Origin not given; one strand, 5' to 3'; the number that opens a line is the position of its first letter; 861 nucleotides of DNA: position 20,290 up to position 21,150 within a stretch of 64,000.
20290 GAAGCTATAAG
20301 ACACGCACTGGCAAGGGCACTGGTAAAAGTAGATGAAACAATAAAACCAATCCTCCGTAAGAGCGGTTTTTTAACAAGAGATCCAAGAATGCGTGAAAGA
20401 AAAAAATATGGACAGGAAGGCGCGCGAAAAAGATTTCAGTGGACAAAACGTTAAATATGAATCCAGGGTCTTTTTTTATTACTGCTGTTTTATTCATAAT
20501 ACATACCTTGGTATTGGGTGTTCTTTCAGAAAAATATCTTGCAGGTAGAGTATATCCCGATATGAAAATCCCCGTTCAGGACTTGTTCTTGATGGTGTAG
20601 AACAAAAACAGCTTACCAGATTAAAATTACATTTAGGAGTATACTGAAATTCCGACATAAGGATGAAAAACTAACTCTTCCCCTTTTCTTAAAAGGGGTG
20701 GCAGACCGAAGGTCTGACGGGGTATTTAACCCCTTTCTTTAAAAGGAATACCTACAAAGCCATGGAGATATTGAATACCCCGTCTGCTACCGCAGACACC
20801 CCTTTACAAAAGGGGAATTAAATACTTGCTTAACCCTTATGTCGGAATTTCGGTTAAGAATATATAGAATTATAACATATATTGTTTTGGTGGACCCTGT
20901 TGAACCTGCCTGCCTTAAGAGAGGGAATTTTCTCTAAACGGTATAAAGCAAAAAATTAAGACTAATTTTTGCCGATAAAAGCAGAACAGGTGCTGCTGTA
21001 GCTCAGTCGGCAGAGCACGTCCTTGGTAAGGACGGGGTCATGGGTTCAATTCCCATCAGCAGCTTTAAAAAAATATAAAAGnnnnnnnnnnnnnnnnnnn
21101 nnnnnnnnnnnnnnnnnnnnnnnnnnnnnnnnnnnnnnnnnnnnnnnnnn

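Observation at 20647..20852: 206-bp hyper-palindromic element between rpsI and tRNA-Thr: a perfect 17-bp closing inverted repeat around at least 6 G4/C4-clamped hairpins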

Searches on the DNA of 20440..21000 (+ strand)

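Call 8: search_rna_families(source=window, start=20440, end=21000, threshold=evalue, max_evalue=10, show_alignments=3)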
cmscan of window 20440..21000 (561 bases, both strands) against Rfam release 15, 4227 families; matches with E-value up to 10: 6.
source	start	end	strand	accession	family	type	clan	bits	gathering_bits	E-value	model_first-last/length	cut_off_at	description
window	20588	20648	+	RF02286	TtnuCD9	Gene; snRNA; snoRNA; CD-box;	-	18.7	70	6.8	1-55/55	no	Tetrahymena snoRNA TtnuCD9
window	20463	20611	-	RF01873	PISRT1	Gene; lncRNA;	-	17.8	70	9.9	1-107/107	no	Polled intersex syndrome regulated transcript 1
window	20716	20784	-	RF03871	mir-5681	Gene; miRNA;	-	16.2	88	2.1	1-61/61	no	mir-5681 microRNA precursor family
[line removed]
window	20605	20645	-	RF02438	SpF51_sRNA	Gene; sRNA;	-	15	50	6.7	1-45/45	no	Streptococcus sRNA SpF51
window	20737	20809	-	RF04117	MIR5200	Gene; miRNA;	-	14.2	70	9.2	1-92/92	no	MIR5200 microRNA precursor family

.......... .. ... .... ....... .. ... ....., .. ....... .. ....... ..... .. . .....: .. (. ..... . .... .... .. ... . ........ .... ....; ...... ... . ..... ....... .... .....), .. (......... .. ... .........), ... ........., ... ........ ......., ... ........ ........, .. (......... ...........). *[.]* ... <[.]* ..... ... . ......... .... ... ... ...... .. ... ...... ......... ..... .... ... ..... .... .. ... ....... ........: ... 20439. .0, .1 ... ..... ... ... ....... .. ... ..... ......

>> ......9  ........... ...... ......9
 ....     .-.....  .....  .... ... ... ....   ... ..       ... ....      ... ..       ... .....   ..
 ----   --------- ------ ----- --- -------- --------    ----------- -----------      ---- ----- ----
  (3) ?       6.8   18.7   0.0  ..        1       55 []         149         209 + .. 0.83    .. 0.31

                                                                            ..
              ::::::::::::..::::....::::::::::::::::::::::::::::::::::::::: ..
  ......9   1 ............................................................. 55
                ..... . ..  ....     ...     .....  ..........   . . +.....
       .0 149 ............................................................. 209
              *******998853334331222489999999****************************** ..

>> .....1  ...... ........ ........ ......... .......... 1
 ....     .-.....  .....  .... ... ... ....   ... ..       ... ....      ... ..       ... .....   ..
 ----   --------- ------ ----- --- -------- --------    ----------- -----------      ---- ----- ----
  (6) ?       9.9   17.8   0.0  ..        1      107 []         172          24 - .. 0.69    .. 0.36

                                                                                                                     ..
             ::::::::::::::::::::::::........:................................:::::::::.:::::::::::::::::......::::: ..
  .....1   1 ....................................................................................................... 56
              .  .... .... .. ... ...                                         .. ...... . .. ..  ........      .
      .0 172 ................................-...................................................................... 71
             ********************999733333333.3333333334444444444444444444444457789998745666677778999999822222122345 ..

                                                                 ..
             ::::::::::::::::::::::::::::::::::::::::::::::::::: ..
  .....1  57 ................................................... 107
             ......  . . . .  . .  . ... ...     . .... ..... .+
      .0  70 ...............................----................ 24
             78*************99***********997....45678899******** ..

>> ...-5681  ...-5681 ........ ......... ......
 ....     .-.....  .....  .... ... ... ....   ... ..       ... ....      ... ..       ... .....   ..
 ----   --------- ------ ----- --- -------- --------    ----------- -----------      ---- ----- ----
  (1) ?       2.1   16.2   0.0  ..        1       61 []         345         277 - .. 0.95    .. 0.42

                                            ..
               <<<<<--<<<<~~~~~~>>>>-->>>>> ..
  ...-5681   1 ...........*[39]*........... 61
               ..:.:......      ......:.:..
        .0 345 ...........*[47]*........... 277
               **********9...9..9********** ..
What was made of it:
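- On Known structured RNA families (Rfam 15, including 6S, RNase P, tmRNA, SRP): With E<=10 on 20440-21000, only noise appears, at 19 bits or less against gathering scores of 50-90 (call 8).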

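Call 51: search_dna_similar(query=window:20630-20870:+, collection=plasmids, mode=distant, max_rows=10, max_evalue=0.01)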
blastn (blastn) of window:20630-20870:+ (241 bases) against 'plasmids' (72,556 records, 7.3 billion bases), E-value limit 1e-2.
No match.
